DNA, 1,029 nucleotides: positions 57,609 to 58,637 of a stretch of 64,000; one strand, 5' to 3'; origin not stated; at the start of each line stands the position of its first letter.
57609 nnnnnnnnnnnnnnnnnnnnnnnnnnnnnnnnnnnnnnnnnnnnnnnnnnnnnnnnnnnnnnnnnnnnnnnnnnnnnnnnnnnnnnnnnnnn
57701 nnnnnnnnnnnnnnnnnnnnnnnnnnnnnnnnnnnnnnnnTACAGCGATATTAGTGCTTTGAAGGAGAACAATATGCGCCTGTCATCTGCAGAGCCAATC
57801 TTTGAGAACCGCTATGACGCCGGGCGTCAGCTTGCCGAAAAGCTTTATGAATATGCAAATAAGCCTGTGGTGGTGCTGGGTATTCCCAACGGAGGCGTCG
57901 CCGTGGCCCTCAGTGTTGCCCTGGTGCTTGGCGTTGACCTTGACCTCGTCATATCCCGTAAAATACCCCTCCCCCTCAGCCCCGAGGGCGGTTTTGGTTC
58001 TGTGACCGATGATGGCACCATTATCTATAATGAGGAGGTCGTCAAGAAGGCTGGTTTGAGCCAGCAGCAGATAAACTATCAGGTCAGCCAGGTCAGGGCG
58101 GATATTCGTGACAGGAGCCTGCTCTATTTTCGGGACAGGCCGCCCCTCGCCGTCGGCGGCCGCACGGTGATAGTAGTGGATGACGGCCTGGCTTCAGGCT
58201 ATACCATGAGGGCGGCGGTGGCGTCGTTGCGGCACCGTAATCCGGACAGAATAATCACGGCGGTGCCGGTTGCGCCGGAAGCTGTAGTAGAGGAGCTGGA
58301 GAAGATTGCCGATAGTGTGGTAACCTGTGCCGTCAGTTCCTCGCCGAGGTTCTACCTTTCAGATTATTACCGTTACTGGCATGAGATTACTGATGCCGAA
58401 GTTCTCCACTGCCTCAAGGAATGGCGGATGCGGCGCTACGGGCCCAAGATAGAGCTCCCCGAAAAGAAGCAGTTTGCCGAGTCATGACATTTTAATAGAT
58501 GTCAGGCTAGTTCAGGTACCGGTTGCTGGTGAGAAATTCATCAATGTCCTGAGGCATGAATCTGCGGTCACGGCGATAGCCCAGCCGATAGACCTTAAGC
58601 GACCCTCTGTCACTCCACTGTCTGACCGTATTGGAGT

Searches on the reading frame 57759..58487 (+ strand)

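Call 22: search_protein_families(library=pfam, proteins=[window:57759-58487:+], max_evalue=0.0001)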
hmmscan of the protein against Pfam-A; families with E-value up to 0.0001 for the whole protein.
window:57759-58487:+ (242 aa): 1 family
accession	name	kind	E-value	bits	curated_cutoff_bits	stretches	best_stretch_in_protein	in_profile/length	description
PF00156.33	Pribosyltran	-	2.4e-19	69.7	26.3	1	17-191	10-144/158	Phosphoribosyl transferase domain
